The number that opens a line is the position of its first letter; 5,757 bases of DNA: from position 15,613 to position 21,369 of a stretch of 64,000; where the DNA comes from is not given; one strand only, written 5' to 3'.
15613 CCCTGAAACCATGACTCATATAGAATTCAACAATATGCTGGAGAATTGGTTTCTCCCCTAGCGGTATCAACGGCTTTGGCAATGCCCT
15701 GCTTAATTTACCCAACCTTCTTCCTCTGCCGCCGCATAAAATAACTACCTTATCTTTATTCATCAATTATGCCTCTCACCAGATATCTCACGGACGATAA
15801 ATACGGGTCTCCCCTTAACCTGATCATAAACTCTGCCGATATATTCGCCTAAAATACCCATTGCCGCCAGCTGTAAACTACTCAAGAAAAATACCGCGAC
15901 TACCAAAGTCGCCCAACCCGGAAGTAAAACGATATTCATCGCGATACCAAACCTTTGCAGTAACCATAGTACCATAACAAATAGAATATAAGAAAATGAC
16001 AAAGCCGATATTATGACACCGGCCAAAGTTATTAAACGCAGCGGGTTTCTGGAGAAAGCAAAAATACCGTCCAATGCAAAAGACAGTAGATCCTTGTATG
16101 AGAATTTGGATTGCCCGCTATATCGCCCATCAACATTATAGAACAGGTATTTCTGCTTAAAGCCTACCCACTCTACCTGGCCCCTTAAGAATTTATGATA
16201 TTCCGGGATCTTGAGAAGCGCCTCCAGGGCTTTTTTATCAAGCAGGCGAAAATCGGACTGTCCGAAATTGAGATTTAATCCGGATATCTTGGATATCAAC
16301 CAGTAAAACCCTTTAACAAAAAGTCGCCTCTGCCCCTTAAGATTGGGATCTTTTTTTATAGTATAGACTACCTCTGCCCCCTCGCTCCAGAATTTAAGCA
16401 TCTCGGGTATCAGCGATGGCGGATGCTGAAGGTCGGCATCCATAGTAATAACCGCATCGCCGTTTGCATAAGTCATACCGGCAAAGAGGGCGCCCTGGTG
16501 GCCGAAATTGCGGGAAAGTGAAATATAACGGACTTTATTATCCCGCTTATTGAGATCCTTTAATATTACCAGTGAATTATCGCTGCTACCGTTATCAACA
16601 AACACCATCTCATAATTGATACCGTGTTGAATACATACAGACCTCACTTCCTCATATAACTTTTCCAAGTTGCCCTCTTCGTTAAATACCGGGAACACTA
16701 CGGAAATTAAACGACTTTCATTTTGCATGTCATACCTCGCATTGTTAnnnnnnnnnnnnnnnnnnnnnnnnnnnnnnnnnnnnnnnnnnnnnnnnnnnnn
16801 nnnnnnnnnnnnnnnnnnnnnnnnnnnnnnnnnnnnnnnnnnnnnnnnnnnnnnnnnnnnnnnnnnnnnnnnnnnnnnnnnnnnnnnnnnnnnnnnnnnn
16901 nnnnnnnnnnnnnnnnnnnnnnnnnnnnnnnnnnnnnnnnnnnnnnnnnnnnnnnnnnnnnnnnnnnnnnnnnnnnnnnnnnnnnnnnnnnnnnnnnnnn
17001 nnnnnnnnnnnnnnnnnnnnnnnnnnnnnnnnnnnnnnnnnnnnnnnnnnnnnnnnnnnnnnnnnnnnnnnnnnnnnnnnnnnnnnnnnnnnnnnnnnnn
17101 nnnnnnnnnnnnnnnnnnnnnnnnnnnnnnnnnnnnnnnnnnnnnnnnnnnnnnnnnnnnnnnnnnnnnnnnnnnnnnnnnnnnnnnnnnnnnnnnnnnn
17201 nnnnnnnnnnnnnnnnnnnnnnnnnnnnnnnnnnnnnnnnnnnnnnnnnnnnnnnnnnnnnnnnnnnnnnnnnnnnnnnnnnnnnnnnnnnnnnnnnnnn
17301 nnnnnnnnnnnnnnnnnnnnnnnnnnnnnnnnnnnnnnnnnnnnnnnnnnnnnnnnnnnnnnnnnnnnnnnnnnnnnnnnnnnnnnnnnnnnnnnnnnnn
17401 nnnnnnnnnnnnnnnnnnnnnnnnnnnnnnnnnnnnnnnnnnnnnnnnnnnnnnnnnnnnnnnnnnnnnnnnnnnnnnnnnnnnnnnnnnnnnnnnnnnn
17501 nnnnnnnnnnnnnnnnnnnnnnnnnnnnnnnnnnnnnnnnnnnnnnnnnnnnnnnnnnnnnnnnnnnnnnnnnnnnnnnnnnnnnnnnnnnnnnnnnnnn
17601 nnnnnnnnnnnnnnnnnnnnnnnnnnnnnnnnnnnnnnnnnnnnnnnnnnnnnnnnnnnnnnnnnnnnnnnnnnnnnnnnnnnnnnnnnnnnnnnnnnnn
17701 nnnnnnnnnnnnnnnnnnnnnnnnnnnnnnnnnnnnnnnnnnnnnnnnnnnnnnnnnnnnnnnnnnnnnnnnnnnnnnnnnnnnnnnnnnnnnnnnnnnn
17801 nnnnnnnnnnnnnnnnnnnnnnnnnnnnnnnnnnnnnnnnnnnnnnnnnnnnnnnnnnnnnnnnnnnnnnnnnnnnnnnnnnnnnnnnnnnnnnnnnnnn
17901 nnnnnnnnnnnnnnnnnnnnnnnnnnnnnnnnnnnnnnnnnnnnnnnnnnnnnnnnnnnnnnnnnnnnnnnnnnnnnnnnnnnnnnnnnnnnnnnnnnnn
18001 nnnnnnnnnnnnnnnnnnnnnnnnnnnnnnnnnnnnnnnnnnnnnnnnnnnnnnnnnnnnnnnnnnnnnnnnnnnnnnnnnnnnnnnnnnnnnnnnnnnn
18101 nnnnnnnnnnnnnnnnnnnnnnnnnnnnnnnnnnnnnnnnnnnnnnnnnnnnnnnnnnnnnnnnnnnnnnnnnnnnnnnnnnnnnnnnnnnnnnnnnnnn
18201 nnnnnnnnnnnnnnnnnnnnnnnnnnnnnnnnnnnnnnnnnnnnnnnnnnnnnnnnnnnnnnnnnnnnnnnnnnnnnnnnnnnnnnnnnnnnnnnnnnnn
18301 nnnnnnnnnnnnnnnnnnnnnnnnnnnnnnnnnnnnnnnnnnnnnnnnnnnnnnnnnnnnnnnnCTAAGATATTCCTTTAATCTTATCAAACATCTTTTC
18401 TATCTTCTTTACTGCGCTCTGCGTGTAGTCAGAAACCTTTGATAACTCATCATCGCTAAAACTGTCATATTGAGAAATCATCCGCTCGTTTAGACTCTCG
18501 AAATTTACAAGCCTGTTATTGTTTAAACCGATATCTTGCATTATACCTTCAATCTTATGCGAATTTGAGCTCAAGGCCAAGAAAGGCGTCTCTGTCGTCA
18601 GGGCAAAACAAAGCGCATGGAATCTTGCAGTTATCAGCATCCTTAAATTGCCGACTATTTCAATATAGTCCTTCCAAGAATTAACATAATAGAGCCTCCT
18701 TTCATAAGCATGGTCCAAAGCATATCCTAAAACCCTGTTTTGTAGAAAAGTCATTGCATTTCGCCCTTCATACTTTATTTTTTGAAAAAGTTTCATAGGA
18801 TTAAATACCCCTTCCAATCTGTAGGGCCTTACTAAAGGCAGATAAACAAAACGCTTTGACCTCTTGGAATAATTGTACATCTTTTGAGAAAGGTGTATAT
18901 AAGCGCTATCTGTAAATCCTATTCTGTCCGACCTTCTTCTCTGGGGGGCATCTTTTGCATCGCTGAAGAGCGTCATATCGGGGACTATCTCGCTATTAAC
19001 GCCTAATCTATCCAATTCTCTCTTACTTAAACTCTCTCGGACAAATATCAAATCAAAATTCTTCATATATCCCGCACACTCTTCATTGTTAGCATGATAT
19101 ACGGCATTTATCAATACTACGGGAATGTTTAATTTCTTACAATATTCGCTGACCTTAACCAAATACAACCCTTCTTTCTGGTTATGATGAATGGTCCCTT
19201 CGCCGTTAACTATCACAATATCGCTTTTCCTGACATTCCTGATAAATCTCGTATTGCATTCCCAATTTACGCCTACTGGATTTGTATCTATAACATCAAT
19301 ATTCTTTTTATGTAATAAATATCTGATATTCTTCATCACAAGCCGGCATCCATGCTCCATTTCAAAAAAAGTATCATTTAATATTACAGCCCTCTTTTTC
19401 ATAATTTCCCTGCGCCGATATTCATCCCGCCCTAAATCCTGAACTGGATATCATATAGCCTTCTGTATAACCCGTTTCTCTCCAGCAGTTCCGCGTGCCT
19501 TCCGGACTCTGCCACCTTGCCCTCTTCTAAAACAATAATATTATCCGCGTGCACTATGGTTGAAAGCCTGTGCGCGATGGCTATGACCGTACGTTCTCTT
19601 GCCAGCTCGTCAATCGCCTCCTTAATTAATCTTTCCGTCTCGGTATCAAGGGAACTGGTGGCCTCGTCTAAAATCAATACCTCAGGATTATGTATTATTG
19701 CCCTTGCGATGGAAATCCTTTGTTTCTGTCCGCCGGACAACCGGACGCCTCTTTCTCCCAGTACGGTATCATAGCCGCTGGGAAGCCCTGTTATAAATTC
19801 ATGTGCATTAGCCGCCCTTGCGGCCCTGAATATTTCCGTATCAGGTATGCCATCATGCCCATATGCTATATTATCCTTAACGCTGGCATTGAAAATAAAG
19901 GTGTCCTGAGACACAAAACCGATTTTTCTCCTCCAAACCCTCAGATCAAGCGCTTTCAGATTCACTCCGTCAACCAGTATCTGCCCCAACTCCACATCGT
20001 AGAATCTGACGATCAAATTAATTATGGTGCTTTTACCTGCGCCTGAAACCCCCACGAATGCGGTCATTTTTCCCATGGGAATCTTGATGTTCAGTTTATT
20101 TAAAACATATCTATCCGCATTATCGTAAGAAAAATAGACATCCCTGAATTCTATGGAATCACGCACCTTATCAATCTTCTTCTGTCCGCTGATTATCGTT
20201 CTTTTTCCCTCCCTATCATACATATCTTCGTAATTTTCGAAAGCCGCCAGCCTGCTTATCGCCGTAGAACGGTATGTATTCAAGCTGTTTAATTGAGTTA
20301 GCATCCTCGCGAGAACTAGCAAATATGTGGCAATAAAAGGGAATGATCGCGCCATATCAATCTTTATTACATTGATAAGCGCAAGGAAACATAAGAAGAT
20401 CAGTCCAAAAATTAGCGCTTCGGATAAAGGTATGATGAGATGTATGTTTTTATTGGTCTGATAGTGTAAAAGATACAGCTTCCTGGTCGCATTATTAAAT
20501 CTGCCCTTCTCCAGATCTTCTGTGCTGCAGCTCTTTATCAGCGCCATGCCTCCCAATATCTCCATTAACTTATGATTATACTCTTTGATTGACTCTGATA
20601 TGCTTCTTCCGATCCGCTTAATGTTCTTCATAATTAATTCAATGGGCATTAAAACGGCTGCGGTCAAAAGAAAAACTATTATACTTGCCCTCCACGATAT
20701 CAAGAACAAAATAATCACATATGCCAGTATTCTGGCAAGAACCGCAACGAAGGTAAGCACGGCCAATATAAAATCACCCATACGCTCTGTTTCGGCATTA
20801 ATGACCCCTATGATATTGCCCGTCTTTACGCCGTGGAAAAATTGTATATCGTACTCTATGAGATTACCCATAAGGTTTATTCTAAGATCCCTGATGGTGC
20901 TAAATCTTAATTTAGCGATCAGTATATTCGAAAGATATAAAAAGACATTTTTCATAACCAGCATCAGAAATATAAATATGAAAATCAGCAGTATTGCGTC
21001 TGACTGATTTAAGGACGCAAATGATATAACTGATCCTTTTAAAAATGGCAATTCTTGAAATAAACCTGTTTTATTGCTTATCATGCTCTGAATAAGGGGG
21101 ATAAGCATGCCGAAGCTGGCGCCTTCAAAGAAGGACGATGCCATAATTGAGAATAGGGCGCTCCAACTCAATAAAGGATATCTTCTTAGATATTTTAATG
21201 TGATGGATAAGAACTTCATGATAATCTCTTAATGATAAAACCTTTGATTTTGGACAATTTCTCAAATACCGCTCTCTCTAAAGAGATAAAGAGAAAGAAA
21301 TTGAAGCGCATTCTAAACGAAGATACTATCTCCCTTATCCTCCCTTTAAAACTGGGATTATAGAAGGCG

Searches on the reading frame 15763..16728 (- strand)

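Call 35: search_protein_families(library=pfam, proteins=[window:15763-16728:-], max_evalue=0.00001)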
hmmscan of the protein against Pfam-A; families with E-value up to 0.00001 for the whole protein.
window:15763-16728:- (321 aa): 2 families
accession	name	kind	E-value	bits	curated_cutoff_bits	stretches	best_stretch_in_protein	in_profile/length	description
PF00535.33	Glycos_transf_2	-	1.2e-31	110.4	23.3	1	9-171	1-167/168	Glycosyl transferase family 2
PF10111.15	Glyco_tranf_2_2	-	9e-06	25.8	27.3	0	9-112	1-104/276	Glycosyltransferase like family 2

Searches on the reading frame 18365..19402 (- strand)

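Call 35: search_protein_families(library=pfam, proteins=[window:18365-19402:-], max_evalue=0.00001)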
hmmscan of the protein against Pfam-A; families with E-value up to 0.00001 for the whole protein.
window:18365-19402:- (345 aa): 1 family
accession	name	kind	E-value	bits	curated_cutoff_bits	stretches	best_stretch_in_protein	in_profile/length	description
PF04230.19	PS_pyruv_trans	-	5.7e-26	92.5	25.3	1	18-280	3-279/280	Polysaccharide pyruvyl transferase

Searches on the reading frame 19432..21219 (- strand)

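Call 7: search_protein_families(library=pfam, proteins=[window:19432-21219:-], max_evalue=0.001)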
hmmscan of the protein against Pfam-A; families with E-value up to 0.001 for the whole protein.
window:19432-21219:- (595 aa): 4 families
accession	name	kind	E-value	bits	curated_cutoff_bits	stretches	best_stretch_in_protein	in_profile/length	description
PF00005.33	ABC_tran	-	1.7e-31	110.1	25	1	373-522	1-137/137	ABC transporter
PF00664.28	ABC_membrane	-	3.6e-14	53.6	28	1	61-286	22-252/274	ABC transporter transmembrane region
PF03193.22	RsgA_GTPase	-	4.9e-05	23.7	30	1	350-414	73-137/174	RsgA GTPase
PF02463.25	SMC_N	-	5.4e-05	23.2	40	0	493-564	136-211/220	RecF/RecN/SMC N terminal domain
